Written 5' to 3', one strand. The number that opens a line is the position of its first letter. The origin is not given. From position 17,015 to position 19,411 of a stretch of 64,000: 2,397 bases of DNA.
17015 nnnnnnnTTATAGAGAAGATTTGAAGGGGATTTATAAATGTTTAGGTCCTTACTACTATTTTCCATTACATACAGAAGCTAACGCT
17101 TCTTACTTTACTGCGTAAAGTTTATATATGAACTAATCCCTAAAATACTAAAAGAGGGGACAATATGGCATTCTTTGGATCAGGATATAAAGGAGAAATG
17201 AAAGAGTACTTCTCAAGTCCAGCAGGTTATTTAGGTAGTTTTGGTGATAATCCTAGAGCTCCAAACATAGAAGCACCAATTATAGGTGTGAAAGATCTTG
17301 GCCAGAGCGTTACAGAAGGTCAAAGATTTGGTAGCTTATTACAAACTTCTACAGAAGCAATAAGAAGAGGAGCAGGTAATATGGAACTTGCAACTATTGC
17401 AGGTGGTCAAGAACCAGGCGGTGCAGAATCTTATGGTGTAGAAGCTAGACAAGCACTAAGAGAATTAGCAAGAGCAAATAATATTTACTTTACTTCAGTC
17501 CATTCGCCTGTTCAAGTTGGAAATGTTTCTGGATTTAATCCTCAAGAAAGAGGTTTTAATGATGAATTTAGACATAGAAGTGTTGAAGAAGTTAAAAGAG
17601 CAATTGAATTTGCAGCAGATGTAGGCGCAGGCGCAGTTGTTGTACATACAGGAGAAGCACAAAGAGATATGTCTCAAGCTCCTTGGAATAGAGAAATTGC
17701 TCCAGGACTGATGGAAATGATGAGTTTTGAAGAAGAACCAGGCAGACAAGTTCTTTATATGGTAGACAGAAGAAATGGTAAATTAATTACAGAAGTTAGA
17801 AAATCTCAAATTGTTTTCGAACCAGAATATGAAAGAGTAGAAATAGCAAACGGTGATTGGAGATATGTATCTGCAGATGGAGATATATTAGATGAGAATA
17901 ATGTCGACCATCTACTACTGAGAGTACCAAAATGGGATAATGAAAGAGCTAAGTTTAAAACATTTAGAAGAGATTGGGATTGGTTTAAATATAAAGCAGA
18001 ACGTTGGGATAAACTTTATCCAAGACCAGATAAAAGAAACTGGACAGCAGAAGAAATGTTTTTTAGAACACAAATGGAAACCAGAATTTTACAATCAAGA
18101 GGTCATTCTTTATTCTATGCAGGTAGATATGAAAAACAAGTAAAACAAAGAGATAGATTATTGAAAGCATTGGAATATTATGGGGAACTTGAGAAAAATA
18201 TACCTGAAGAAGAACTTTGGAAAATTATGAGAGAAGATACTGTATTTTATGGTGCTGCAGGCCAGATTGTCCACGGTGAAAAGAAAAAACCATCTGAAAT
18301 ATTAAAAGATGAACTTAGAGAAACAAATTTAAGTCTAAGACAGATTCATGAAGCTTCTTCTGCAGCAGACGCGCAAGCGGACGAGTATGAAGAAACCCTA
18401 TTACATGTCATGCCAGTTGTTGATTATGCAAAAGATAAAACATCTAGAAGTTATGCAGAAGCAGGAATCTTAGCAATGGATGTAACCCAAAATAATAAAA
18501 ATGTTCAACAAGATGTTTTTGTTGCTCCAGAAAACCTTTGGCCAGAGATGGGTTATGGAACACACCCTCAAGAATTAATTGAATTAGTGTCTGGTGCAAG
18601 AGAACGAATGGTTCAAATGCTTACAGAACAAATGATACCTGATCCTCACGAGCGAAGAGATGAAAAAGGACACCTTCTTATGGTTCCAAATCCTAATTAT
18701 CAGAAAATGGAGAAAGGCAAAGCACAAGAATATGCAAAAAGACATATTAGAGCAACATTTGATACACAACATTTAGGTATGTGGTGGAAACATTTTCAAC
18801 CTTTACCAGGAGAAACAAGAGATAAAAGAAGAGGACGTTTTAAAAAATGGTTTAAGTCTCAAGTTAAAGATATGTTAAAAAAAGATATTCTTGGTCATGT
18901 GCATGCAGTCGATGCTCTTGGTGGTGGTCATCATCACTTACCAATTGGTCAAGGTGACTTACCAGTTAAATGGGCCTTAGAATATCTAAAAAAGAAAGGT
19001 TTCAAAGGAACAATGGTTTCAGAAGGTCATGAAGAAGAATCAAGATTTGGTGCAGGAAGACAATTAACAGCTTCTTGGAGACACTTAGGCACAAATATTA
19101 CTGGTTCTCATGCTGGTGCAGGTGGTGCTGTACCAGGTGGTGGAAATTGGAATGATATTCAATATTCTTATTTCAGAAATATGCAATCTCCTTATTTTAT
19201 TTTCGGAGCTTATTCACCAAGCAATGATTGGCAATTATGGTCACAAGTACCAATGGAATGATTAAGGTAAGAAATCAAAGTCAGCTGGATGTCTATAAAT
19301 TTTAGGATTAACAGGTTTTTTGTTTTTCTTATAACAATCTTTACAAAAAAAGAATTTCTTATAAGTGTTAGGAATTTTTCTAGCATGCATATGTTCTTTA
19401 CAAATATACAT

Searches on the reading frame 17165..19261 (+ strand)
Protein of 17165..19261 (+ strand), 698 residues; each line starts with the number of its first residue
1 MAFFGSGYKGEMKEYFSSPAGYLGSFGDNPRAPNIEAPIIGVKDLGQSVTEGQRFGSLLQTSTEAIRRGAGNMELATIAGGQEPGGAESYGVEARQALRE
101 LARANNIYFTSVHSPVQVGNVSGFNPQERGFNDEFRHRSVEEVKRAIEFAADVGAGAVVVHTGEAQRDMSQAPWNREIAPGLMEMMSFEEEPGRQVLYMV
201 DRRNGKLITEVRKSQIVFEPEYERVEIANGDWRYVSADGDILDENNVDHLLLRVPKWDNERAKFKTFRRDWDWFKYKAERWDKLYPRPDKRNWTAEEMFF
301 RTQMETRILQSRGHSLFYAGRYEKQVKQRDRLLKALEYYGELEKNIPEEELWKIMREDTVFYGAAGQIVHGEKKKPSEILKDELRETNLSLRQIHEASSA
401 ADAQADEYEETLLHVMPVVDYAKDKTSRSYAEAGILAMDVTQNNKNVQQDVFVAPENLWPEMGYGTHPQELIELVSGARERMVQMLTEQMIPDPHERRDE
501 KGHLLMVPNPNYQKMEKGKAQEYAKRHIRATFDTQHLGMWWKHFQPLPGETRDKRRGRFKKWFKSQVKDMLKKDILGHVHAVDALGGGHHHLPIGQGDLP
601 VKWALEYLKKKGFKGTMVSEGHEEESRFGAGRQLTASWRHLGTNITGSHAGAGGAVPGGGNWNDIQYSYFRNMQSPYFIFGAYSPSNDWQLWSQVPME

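Call 81: search_protein_families(library=pfam, proteins=[window:17165-19261:+], max_evalue=0.0001)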
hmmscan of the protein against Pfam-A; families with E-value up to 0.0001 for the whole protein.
window:17165-19261:+ (698 aa): 1 family
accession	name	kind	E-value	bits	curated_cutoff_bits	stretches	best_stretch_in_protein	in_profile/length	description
PF01261.30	AP_endonuc_2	-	4e-20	73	31.1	2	525-630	150-241/249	Xylose isomerase-like TIM barrel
